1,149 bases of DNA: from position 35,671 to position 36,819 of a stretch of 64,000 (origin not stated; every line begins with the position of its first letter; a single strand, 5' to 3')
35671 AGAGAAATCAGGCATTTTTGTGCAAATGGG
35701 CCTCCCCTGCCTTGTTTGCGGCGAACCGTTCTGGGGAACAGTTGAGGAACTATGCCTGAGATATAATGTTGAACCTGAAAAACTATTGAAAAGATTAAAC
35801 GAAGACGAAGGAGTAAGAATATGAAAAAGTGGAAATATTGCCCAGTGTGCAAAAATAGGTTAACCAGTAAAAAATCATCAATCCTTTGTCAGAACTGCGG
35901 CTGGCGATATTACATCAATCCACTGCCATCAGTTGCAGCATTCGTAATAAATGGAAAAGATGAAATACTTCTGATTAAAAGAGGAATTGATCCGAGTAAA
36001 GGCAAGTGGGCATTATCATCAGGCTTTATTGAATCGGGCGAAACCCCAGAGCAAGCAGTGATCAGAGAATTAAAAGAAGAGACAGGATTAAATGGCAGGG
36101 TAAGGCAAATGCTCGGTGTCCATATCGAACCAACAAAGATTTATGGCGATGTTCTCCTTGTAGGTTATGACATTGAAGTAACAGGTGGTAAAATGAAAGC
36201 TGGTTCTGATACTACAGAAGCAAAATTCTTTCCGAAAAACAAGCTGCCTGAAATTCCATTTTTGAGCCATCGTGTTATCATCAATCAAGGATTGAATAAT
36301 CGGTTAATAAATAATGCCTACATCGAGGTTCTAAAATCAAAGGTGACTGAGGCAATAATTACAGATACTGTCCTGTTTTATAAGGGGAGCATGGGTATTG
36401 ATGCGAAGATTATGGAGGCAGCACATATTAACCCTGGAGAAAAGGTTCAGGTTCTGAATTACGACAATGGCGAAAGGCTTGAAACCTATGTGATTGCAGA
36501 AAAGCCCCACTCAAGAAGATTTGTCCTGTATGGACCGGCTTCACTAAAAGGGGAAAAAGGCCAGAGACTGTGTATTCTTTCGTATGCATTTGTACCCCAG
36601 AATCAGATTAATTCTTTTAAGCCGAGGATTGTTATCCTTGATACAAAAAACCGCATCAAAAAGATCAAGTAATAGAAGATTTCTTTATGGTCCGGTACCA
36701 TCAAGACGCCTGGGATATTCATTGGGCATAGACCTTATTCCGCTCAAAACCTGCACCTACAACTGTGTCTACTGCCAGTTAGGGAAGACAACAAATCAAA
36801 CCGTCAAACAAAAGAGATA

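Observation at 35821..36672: NUDIX hydrolase fused to pyruvoyl-dependent aspartate 1-decarboxylase (PanD) in one polypeptide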

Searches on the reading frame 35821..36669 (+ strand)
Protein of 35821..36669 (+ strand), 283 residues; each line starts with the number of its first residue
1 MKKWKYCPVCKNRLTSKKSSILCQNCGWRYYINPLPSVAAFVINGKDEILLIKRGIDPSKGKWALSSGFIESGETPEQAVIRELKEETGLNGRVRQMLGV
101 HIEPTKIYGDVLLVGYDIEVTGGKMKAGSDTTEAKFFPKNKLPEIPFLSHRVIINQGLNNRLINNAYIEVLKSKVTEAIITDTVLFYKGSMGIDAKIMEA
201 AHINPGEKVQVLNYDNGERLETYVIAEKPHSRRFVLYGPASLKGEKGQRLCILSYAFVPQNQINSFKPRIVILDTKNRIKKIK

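Call 3: search_protein_families(library=pfam, proteins=[window:35821-36669:+], max_evalue=1)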
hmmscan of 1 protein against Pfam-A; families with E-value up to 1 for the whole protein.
window:35821-36669:+ (283 aa): 14 families
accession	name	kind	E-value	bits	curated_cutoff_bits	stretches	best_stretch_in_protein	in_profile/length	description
PF02261.22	Asp_decarbox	-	6.9e-33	113.4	25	1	168-279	3-114/115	Aspartate decarboxylase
PF00293.34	NUDIX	-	4.1e-20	72.6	21.1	1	36-142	4-118/134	NUDIX domain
PF14815.12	NUDIX_4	-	0.0062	16.7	35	1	39-95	2-56/113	NUDIX domain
PF13824.12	zf-Mss51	-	0.011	16.4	27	1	6-32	1-26/55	Zinc-finger of mitochondrial splicing suppressor 51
PF25641.1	Head_fiber_dimeric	-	0.02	15.1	30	1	29-48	3-22/61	Head fiber dimeric protein-like domain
PF23455.1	DUF7129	-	0.03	14.5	30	1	7-27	14-34/45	Domain of unknown function (DUF7129)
PF03966.22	Trm112p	-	0.039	14.3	22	1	7-33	10-38/40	Trm112p-like protein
PF14768.12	RPA_interact_C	-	0.04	14.9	25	1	7-30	2-25/80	Replication protein A interacting C-terminal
PF07191.17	Zn_ribbon_6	-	0.059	13.8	25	1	6-31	2-27/67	Double zinc ribbon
PF14446.12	Prok-RING_1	-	0.075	13.4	29.1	1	5-29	5-29/54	Prokaryotic RING finger family 1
PF13248.11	Zn_ribbon_3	-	0.14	12.1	27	1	5-27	3-23/26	zinc-ribbon domain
PF21302.3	Zn_ribbon_RlmA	-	0.17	12.4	27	1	7-25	3-21/44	RlmA, N-terminal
PF12773.13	DZR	-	0.21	12.2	27.3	1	3-27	11-31/45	Double zinc ribbon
PF06677.18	Auto_anti-p27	-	0.32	11.6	24.1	1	5-27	16-40/40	Sjogren's syndrome/scleroderma autoantigen 1 (Autoantigen p27)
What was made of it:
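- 35821..36672 (+): Complete Nudix–PanD fusion ORF (283 aa plus stop). Both Pfam domains are above their cutoffs (call 3).
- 35926..36294 (+): Nudix fold (residues 36-158), including the C-terminal helix 148-158. PF00293, E 4e-20 (call 3).
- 36322..36669 (+): PanD (aspartate 1-decarboxylase) domain, residues 168-283. PF02261 scores 113 bits (call 3).
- On PanD, aspartate 1-decarboxylase (PF02261 / TIGR00223): PF02261 scores 113.4 bits against GA 25, which is met (call 3).
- On Nudix hydrolase superfamily (PF00293): PF00293 scores 72.6 bits against GA 21.1 (call 3).
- Checked: PF02261 Asp_decarbox covers residues 168-279 and profile positions 3-114 of 115 (E 6.9e-33, 113.4 bits against GA 25) (call 3).
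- Both domains are above Pfam thresholds (call 3).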

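Call 4: search_protein_families(library=ncbifam, proteins=[window:35821-36669:+], max_evalue=1)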
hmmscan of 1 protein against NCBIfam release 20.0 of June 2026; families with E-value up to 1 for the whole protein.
window:35821-36669:+ (283 aa): 32 families (the best 25 are shown)
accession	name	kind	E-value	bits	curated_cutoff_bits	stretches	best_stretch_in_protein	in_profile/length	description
TIGR00223.1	panD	equivalog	6.4e-27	94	106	1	167-281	2-116/126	aspartate 1-decarboxylase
NF001299.0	PRK00241.1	equivalog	2.8e-15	56.5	158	1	2-146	100-242/263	NAD(+) diphosphatase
TIGR00586.1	mutt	equivalog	5e-10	39.5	97.9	1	39-94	9-65/129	8-oxo-dGTP diphosphatase MutT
NF003785.0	PRK05379.1-1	equivalog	6.1e-10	38.8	418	1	36-97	204-264/347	bifunctional nicotinamide-nucleotide adenylyltransferase/Nudix hydroxylase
NF008044.0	PRK10776.1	equivalog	9.9e-10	38.4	148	1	41-98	10-68/130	8-oxo-dGTP diphosphatase MutT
NF041652.1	Nud_hyd_Dein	equivalog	1.1e-09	38.8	200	1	41-122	19-104/152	Nudix hydrolase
NF003787.0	PRK05379.1-4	equivalog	2.3e-09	36.7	449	1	37-91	210-263/346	bifunctional nicotinamide-nucleotide adenylyltransferase/Nudix hydroxylase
NF007834.0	PRK10546.1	equivalog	1.8e-08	34.3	156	1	38-101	6-70/135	pyrimidine (deoxy)nucleoside triphosphate diphosphatase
NF006530.0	PRK08999.1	equivalog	2.2e-08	33.5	245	1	38-96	8-68/315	Nudix family hydrolase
NF003788.0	PRK05379.1-5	equivalog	2.8e-08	33.5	354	1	42-91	219-268/351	bifunctional nicotinamide-nucleotide adenylyltransferase/Nudix hydroxylase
NF003786.0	PRK05379.1-2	equivalog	5.9e-08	32.3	397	1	39-90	222-272/354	bifunctional nicotinamide-nucleotide adenylyltransferase/Nudix hydroxylase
NF001935.0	PRK00714.1-2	equivalog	1e-07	31.6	259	1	36-99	9-69/183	RNA pyrophosphohydrolase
NF001938.0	PRK00714.1-5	equivalog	1.6e-06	27.6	116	1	36-91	14-75/172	RNA pyrophosphohydrolase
NF001937.0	PRK00714.1-4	equivalog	4.4e-06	26.4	139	1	37-98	10-68/161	RNA pyrophosphohydrolase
NF001936.0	PRK00714.1-3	equivalog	5.3e-06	26.4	118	1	36-91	8-65/155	RNA pyrophosphohydrolase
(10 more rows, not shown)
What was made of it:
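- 36322..36669 (+): TIGR00223 scores 94 bits, below its cutoff of 106 (call 4).
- Closest known: NadM–Nudix bifunctional enzymes. Same: The Nudix half here gives weak hits to these models (E 6e-10 to 5e-5, call 4).
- TIGR00223 (the panD equivalog) scores 94 bits, below its cutoff of 106 (call 4). TIGR00223 is below its cutoff (call 4).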

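Call 5: search_solved_structures(query=window:35821-36669:+, max_evalue=1, show_alignments=3)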
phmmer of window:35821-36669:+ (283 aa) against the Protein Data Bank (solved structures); distinct sequences matched with E-value up to 1: 164 (the best 60 are shown).
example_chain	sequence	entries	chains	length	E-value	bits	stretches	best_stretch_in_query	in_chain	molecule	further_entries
3oug_A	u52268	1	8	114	3.3e-24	89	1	166-275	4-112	Aspartate 1-decarboxylase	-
2c45_A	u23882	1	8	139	1.2e-14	57.6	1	170-278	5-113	Aspartate 1-decarboxylase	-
3plx_B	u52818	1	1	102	2.8e-13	53.2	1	191-282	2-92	Aspartate 1-decarboxylase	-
3smd_A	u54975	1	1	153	2.8e-12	49.9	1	35-145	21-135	MutT/NUDIX family protein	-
1uhd_A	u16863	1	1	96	7.7e-12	48.5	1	193-279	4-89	Aspartate 1-decarboxylase alpha chain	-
1uhe_A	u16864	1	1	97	9.7e-12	48.1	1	193-279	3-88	Aspartate 1-decarboxylase alpha chain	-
1pt1_A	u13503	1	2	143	3.9e-11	46.2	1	170-281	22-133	Aspartate 1-decarboxylase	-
1ppy_A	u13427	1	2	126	7e-11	45.3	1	170-281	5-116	Aspartate 1-decarboxylase precursor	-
2yyh_A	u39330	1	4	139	1.6e-10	44.2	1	49-154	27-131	8-OXO-dGTPase domain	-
5iw4_A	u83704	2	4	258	1.7e-10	44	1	3-146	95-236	NADH pyrophosphatase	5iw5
1pqe_A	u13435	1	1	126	1.8e-10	44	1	170-281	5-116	Aspartate 1-decarboxylase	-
4cs0_A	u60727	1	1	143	1.9e-10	43.9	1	170-281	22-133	ASPARTATE 1-DECARBOXYLASE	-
1pqh_A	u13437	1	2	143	1.9e-10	43.9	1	170-281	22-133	Aspartate 1-decarboxylase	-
1vk6_A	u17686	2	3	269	1.9e-10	43.9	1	3-146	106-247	NADH pyrophosphatase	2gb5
4azd_A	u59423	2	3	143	3.6e-10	43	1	170-281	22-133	ASPARTATE 1-DECARBOXYLASE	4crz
3cng_A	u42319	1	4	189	3.6e-10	43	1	21-105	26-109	NUDIX hydrolase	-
5isy_A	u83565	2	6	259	4.6e-10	42.6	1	3-146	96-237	NADH pyrophosphatase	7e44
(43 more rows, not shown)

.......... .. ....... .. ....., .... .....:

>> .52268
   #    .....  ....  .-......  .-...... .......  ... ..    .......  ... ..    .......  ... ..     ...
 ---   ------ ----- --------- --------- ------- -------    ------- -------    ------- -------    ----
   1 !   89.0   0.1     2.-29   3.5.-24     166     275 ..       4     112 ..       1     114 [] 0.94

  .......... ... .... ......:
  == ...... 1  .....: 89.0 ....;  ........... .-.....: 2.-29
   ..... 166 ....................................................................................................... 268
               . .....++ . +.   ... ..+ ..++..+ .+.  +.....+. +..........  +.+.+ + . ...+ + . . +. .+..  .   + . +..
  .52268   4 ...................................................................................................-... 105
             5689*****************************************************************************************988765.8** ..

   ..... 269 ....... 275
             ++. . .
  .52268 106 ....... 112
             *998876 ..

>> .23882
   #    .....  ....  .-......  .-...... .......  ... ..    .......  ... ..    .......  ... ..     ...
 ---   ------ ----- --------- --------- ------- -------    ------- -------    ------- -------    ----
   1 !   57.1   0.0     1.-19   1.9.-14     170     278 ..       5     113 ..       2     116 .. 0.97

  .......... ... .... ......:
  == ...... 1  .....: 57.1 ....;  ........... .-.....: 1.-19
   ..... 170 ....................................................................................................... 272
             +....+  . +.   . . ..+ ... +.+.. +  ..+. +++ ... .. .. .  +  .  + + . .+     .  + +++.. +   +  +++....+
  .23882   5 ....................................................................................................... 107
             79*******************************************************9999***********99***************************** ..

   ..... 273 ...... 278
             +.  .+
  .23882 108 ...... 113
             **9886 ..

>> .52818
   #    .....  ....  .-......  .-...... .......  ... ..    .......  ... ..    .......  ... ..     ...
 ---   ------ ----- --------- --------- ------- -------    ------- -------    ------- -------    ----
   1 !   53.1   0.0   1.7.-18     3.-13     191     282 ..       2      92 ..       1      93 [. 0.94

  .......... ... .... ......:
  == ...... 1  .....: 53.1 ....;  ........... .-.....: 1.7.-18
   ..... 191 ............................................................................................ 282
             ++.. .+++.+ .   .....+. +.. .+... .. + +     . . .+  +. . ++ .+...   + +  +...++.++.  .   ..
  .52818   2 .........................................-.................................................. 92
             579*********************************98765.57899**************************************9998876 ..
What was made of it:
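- On ADP-ribose pyrophosphatase Nudix subfamily: Hits to NadM-Nudix and ADP-sugar pyrophosphatase are weak (calls 4, 5).
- E. coli PanD constructs with N-terminal extensions of about 17 residues were crystallised (143-aa chains aligned from residue 22; call 5).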
